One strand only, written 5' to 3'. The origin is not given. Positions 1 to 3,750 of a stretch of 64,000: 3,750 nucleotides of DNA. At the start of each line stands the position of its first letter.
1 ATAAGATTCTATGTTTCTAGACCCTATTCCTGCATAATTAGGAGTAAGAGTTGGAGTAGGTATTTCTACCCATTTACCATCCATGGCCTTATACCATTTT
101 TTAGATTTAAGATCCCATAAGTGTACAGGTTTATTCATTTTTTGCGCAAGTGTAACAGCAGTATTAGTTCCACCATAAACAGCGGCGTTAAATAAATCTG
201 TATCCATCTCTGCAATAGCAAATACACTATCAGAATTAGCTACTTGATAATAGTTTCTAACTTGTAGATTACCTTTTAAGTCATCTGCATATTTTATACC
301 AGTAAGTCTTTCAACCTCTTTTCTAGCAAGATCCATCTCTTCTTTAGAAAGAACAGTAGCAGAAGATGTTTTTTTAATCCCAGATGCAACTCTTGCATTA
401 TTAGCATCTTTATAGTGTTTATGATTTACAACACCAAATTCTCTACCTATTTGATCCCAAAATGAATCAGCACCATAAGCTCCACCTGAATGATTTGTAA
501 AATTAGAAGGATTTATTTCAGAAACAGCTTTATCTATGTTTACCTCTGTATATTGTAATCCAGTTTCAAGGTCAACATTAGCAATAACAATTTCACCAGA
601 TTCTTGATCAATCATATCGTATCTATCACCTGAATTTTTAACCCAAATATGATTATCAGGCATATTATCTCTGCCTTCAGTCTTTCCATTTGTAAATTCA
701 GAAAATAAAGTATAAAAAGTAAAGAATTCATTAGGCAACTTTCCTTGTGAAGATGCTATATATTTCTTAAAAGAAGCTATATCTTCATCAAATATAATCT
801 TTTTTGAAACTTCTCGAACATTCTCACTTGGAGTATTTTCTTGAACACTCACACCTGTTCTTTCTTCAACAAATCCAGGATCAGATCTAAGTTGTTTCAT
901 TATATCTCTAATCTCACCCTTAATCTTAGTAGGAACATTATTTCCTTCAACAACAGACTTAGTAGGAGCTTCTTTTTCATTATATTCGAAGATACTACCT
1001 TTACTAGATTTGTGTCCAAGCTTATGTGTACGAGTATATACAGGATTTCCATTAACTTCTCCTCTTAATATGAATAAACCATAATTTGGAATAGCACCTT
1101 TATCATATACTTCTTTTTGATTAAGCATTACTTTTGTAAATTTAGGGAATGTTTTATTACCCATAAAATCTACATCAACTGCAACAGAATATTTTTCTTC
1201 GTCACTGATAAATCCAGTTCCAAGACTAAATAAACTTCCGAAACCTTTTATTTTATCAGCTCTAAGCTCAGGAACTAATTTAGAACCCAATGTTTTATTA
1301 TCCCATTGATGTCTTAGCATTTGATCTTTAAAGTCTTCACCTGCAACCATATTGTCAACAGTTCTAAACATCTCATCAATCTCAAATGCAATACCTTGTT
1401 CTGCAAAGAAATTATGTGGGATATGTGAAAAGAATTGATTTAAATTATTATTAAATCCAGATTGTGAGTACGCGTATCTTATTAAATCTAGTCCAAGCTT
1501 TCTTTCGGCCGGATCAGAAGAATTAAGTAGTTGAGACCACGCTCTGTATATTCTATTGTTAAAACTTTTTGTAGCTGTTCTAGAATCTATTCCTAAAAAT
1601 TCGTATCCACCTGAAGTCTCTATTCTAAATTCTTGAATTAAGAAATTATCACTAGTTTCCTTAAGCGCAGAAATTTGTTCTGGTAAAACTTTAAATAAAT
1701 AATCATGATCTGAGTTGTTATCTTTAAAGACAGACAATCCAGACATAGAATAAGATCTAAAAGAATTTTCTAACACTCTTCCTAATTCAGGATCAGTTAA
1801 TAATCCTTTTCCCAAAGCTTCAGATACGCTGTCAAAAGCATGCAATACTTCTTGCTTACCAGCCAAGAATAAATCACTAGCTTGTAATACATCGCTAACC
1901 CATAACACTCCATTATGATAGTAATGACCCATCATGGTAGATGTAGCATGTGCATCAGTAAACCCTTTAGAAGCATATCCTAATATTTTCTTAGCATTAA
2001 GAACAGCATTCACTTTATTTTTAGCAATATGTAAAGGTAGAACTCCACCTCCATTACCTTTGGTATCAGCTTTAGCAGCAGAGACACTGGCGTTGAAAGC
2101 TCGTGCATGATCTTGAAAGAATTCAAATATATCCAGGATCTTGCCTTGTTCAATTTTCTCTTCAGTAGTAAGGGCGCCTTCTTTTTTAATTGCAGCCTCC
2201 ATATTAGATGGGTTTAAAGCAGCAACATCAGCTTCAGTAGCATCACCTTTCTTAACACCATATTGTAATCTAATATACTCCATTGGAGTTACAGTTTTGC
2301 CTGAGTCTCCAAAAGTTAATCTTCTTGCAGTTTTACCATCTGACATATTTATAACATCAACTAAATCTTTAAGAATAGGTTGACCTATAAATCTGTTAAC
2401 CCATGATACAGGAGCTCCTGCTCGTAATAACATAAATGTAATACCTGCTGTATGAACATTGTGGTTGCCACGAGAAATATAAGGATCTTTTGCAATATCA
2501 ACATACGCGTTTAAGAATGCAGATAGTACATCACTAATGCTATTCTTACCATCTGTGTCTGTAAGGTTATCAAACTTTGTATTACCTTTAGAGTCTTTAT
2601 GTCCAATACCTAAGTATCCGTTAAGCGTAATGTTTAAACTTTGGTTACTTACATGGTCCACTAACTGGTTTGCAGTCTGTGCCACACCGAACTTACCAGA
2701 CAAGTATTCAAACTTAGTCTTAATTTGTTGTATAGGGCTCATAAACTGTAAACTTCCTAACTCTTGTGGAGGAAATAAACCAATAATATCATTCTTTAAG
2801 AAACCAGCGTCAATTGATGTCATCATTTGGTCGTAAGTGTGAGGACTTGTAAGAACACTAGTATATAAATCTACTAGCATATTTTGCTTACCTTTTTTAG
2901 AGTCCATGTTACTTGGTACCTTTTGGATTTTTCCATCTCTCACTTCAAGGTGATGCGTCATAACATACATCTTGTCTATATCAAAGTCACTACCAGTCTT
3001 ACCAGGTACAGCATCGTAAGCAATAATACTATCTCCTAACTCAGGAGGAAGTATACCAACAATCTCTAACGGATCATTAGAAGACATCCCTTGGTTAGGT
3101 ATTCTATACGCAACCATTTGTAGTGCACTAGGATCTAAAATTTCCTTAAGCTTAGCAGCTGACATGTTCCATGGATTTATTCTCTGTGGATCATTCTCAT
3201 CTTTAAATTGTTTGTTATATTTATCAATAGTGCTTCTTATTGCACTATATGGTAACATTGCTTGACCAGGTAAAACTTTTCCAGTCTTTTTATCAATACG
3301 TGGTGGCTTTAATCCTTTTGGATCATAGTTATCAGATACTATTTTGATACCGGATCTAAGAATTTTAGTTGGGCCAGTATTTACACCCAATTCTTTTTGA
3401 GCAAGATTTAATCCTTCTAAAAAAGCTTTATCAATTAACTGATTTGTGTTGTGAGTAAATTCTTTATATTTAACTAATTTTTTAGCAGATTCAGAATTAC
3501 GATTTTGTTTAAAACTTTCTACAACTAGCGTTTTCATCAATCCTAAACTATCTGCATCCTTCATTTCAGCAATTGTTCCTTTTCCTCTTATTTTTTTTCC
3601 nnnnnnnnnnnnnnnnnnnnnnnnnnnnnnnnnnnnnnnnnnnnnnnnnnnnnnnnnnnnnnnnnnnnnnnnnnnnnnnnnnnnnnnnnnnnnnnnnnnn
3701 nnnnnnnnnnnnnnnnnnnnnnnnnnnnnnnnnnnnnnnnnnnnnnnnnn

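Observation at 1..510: SLOG / DUF2493 (YspA/DprA-like) Rossmannoid module in the distal part of the vRNAP ORF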

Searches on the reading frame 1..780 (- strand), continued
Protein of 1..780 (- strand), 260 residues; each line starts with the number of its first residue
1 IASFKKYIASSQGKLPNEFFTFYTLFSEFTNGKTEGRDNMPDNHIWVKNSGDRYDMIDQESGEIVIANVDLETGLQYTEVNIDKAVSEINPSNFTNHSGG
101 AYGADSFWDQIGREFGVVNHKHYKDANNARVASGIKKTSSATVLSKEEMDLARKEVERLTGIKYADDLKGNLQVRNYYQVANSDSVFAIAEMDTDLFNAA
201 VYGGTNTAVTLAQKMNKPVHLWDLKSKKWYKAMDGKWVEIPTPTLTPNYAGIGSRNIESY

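Call 108: find_encoding_contigs(protein=P0008, flank=5000, max_places=1)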
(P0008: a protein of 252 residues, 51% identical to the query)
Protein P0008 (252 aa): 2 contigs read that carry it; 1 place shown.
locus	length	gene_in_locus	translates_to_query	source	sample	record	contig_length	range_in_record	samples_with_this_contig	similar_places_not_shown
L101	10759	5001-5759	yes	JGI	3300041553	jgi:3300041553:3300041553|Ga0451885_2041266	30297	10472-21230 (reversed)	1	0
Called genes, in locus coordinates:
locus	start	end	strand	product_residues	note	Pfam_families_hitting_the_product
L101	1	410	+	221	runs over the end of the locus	-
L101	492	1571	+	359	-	-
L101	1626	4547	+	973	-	PF05970:PIF1 (faint), PF13245:AAA_19, PF13401:AAA_22 (faint), PF13604:AAA_30, PF01443:Viral_helicase1 (faint), PF09848:SLFN-g3_helicase (weak), PF12705:PDDEXK_1 (faint), PF13538:UvrD_C_2 (weak)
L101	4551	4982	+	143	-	-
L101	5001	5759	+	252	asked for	-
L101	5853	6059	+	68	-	-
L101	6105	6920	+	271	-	-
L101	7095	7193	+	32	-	-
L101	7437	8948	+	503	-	-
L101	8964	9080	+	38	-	-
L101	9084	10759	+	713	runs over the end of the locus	-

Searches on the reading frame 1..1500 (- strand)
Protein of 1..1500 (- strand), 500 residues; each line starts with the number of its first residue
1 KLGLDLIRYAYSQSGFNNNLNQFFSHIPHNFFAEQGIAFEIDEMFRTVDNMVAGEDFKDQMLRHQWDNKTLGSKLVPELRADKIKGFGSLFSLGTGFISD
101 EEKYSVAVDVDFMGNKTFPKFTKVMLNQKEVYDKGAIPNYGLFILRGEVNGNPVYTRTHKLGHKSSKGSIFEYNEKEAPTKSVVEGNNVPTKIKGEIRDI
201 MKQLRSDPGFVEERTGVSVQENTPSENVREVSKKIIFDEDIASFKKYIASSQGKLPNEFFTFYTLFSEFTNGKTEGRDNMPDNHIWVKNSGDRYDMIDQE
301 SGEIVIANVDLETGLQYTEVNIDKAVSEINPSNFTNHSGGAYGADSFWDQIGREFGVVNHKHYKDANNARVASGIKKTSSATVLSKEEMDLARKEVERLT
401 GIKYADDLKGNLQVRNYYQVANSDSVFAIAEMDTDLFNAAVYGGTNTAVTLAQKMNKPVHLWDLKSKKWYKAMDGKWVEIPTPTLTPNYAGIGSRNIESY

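Call 18: find_related_loci(query=window:1-1500:-, collection=viral_contigs, flank=10000)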
Query window:1-1500:- (500 aa) in viral_contigs; peptide patterns used: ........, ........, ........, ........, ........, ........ (x = any residue, [..] = any of these).
4 stretches matched a pattern; 1 encode a relative of the query (tblastn E <= 1e-3); 1 distinct loci.
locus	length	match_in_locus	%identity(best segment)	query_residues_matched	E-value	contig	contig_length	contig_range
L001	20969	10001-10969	87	1-325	0e+0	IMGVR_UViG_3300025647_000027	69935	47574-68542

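Call 91: search_protein_families(library=pfam, max_evalue=0.01, proteins=[L001:10967-14905:+])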
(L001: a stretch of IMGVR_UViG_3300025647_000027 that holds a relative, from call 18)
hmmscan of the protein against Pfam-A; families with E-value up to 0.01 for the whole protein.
L001:10967-14905:+ (1313 aa): 0 families

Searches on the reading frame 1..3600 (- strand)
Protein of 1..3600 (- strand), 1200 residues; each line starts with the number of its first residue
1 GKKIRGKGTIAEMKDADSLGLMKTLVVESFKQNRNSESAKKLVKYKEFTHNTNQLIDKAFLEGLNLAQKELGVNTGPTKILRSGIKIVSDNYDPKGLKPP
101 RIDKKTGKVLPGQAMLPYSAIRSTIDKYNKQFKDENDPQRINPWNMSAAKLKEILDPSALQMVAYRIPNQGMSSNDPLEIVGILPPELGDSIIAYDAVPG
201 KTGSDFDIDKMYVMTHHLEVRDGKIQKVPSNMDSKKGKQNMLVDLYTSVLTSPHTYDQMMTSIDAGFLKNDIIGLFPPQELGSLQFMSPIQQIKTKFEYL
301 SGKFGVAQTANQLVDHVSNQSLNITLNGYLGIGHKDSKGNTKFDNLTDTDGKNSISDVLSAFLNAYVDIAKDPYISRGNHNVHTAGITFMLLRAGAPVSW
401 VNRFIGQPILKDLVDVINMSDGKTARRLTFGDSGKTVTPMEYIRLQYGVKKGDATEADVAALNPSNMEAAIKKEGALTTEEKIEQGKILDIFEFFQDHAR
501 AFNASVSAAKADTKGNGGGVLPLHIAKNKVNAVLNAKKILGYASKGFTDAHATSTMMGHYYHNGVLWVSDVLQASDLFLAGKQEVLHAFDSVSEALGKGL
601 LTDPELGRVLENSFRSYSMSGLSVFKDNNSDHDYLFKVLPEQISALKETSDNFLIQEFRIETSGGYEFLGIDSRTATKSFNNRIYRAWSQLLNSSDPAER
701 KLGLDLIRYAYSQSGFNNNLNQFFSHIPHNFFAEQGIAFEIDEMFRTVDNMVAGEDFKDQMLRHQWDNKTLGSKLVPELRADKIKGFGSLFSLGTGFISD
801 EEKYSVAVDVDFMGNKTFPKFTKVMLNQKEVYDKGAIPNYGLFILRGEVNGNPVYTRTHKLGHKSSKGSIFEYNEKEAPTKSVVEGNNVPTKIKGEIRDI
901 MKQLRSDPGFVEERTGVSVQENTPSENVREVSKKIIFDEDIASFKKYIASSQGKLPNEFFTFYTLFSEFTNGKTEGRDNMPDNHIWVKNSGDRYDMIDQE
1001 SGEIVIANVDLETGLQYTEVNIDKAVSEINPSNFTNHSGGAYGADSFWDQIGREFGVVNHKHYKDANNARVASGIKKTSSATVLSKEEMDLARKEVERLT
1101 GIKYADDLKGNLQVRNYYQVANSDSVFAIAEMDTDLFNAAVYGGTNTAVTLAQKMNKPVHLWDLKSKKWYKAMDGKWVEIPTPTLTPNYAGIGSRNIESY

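Call 17: search_solved_structures(query=window:1-3600:-, max_evalue=0.01, show_alignments=1)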
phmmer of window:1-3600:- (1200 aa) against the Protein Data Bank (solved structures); distinct sequences matched with E-value up to 0.01: 1.
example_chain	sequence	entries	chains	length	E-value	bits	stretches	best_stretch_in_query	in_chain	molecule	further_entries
6vr4_A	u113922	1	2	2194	5.6e-85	289.7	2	234-801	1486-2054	DNA-dependent RNA polymerase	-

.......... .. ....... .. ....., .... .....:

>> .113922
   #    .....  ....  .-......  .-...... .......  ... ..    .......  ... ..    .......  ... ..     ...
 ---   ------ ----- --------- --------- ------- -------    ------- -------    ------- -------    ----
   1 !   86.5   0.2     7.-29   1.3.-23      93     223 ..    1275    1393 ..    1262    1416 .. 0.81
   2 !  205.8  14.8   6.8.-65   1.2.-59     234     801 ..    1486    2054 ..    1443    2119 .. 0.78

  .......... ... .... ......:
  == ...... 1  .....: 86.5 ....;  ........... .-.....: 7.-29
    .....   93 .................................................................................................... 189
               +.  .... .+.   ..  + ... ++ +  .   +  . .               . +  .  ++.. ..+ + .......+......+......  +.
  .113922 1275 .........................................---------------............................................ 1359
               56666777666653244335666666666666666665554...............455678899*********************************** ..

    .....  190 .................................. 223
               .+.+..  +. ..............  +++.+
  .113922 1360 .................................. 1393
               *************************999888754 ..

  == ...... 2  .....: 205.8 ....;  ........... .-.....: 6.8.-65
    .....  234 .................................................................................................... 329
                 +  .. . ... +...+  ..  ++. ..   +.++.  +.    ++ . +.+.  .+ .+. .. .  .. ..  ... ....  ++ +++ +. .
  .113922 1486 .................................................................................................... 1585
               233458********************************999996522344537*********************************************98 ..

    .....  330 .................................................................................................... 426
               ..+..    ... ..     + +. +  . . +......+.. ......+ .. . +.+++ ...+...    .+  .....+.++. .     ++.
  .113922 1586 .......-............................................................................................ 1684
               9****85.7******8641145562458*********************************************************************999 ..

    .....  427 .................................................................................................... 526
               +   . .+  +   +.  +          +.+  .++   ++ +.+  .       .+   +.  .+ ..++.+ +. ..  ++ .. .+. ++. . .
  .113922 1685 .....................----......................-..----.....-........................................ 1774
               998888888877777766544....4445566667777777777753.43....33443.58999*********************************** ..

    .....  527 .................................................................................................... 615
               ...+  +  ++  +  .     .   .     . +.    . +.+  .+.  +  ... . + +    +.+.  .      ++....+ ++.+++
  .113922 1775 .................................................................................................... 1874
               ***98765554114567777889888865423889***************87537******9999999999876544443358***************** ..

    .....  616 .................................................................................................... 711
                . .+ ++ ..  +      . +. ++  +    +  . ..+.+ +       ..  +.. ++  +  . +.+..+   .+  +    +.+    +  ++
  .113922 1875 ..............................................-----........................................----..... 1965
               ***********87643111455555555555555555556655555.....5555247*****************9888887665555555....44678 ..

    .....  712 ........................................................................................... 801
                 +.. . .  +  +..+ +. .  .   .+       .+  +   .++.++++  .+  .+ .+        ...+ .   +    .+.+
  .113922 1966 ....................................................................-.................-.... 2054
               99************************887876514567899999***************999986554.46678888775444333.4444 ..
